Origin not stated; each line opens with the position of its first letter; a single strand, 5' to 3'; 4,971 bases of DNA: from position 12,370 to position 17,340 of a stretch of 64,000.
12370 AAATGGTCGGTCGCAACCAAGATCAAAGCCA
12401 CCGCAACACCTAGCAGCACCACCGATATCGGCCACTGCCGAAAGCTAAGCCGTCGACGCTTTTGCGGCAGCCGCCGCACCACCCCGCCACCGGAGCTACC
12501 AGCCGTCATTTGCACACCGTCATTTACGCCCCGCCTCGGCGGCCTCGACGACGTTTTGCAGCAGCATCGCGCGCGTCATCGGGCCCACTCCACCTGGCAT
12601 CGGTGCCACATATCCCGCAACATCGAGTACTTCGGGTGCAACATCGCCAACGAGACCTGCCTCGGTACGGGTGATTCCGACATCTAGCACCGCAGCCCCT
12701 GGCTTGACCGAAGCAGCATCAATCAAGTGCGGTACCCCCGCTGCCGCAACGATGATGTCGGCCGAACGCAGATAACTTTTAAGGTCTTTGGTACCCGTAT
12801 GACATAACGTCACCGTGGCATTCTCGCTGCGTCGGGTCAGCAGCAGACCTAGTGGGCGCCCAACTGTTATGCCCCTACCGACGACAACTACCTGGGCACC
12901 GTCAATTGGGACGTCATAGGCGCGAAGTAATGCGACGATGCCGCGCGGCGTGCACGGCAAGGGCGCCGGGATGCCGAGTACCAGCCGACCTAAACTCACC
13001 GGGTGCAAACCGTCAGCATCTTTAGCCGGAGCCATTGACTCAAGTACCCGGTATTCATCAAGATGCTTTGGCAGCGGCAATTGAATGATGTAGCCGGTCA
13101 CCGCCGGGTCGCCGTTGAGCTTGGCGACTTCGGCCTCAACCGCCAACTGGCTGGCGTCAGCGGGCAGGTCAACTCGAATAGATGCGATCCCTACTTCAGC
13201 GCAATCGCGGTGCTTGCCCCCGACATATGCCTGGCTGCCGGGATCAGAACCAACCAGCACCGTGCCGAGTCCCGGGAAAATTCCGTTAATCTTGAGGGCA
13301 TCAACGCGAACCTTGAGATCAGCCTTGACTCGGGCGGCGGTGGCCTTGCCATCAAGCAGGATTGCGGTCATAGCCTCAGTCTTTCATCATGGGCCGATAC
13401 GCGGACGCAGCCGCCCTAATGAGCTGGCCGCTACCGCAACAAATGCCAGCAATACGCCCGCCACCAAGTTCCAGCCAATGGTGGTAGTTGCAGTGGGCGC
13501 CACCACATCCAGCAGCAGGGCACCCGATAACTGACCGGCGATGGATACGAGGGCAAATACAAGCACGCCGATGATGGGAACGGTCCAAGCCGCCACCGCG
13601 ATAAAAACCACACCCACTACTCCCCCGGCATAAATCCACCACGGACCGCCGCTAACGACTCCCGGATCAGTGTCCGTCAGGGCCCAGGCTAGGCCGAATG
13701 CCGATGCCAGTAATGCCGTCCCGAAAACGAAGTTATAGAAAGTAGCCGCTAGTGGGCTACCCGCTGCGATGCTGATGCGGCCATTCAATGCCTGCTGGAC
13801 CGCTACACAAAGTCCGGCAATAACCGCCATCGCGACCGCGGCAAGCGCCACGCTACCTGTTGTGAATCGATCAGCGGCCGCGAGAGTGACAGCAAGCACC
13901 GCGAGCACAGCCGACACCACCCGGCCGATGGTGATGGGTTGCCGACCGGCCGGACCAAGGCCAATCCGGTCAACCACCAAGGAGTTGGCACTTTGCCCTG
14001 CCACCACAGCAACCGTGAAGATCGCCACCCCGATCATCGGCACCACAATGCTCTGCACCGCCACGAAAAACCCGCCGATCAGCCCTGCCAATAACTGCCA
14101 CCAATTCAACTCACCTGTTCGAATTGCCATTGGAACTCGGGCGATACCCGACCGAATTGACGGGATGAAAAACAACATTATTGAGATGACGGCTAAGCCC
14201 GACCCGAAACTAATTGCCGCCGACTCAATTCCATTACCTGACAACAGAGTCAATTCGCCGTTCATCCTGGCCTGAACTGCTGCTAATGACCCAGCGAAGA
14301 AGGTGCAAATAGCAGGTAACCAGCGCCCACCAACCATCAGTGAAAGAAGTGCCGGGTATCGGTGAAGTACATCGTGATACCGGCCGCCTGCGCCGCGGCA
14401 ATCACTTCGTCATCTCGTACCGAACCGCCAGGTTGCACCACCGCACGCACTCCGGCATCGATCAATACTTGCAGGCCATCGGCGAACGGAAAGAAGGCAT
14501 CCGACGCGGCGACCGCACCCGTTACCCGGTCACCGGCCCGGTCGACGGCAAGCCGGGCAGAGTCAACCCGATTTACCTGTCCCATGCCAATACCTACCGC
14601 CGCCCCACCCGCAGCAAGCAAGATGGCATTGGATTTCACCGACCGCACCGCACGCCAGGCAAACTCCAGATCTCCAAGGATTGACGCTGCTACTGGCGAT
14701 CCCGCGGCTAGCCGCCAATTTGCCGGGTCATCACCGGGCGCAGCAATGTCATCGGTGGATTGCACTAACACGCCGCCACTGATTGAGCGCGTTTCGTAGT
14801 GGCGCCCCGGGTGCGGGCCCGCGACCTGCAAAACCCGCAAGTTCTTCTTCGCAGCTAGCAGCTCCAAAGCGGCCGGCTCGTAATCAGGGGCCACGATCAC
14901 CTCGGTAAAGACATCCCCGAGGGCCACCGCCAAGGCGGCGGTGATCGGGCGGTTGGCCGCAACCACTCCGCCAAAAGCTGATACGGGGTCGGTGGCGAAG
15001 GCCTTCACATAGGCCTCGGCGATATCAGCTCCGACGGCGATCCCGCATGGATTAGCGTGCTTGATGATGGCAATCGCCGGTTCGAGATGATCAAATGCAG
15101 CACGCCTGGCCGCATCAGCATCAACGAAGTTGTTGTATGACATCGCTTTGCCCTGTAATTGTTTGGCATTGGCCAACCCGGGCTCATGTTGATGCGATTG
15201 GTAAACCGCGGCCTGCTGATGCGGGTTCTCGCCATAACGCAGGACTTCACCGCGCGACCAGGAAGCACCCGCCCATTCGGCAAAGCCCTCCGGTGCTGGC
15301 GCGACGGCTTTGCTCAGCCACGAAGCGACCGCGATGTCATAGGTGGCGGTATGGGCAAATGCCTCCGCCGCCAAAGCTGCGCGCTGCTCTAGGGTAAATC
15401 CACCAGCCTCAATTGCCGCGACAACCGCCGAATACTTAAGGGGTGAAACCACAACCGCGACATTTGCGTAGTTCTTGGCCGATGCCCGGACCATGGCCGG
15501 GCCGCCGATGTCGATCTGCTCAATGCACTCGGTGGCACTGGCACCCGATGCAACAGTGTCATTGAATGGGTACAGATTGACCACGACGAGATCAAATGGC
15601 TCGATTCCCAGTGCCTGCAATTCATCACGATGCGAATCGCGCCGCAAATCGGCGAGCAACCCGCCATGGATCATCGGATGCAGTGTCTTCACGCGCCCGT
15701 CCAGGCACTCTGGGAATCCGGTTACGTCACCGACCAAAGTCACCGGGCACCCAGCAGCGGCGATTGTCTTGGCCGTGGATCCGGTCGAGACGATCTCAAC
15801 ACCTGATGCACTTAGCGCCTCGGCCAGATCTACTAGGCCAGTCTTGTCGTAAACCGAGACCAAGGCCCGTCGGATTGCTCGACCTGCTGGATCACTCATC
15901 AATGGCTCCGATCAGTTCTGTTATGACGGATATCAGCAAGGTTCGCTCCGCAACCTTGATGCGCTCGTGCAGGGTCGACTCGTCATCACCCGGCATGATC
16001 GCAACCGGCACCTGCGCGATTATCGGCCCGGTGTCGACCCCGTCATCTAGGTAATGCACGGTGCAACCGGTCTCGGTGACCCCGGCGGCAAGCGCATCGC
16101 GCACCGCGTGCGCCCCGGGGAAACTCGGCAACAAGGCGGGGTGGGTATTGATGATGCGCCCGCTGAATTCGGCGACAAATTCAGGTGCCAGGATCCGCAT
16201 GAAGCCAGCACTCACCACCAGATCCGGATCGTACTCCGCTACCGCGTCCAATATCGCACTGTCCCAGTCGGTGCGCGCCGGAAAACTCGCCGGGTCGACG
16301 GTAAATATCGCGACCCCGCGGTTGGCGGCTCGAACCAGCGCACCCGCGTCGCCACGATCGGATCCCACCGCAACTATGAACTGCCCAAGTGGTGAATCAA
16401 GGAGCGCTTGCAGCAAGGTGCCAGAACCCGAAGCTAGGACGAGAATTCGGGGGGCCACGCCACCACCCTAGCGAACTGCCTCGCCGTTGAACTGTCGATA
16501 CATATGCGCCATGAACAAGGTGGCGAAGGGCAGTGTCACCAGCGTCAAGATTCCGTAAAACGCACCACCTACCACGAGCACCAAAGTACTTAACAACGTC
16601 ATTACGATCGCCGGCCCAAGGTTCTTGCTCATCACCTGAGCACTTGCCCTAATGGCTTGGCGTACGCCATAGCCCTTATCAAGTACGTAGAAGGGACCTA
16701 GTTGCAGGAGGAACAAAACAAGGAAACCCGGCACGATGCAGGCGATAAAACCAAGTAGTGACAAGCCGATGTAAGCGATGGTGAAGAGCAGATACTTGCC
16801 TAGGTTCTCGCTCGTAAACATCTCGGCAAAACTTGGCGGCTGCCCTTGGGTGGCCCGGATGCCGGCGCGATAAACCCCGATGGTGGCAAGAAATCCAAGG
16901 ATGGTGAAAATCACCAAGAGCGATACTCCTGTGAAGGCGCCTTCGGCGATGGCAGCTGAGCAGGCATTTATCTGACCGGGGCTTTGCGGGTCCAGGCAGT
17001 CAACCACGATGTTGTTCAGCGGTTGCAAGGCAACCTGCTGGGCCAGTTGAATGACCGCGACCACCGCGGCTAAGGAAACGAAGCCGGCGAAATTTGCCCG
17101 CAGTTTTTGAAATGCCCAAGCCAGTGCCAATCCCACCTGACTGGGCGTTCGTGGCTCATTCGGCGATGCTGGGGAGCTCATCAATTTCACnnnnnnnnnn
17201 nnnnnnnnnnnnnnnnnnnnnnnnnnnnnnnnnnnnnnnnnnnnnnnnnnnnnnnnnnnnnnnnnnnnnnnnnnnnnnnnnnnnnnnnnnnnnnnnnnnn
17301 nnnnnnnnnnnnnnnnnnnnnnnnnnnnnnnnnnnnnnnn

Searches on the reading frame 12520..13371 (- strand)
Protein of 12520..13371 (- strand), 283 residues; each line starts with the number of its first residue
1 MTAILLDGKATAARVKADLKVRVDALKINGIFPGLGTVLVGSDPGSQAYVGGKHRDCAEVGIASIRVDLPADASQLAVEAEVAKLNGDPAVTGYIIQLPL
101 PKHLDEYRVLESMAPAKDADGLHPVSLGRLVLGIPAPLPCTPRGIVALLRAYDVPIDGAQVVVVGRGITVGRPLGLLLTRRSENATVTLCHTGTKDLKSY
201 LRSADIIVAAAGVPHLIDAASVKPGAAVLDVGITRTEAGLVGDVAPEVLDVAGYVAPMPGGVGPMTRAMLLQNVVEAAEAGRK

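Call 66: search_protein_families(library=pfam, proteins=[window:12520-13371:-], max_evalue=0.00001)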
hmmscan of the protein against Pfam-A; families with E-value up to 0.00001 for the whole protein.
window:12520-13371:- (283 aa): 2 families
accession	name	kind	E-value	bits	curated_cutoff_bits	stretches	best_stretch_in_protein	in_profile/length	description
PF02882.25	THF_DHG_CYH_C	-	6.3e-58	195.1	27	1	123-280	1-158/160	Tetrahydrofolate dehydrogenase/cyclohydrolase, NAD(P)-binding domain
PF00763.28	THF_DHG_CYH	-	7.4e-35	120.1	32.8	1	6-120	1-115/115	Tetrahydrofolate dehydrogenase/cyclohydrolase, catalytic domain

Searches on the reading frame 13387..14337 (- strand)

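Call 66: search_protein_families(library=pfam, proteins=[window:13387-14337:-], max_evalue=0.00001)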
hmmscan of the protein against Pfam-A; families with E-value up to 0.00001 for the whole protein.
window:13387-14337:- (316 aa): 1 family
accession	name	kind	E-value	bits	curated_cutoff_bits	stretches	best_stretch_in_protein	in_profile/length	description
PF04657.19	DMT_YdcZ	-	1.4e-46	158.7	24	2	8-152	2-140/140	Putative inner membrane exporter, YdcZ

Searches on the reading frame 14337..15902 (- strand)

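Call 66: search_protein_families(library=pfam, proteins=[window:14337-15902:-], max_evalue=0.00001)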
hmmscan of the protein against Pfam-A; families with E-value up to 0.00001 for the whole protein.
window:14337-15902:- (521 aa): 2 families
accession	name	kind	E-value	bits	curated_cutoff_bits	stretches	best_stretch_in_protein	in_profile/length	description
PF01808.24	AICARFT_IMPCHas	-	1.7e-111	373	25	1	141-454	1-310/311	AICARFT/IMPCHase bienzyme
PF02142.27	MGS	-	8e-21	74.4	24.1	1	22-135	1-93/94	MGS-like domain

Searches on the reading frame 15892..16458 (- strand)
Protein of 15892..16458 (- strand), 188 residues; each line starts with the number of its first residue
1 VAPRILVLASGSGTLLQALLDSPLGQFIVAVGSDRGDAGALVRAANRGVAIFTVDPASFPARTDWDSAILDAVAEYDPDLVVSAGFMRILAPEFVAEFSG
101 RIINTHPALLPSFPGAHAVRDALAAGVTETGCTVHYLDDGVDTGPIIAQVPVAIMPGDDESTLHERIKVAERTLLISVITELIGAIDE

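Call 66: search_protein_families(library=pfam, proteins=[window:15892-16458:-], max_evalue=0.00001)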
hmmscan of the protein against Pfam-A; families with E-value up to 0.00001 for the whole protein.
window:15892-16458:- (188 aa): 1 family
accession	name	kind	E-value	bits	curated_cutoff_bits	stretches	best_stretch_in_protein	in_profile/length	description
PF00551.24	Formyl_trans_N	-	1.2e-48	165.7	26.1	1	4-179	2-181/181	Formyl transferase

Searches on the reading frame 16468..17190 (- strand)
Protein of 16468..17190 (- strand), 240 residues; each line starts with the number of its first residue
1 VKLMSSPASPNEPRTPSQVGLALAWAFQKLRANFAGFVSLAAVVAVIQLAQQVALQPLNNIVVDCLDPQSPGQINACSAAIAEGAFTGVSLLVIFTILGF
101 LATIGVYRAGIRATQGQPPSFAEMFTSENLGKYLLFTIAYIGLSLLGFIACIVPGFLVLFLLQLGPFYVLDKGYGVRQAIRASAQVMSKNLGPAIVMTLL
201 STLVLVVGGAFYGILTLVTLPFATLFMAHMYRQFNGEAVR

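Call 6: search_protein_families(library=pfam, proteins=[window:16468-17190:-])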
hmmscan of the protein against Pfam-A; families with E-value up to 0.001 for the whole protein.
window:16468-17190:- (240 aa): 1 family
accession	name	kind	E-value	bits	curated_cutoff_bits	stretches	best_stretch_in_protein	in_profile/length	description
PF06790.16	UPF0259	-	2.6e-06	27.9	31.4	1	134-207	136-210/248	Uncharacterised protein family (UPF0259)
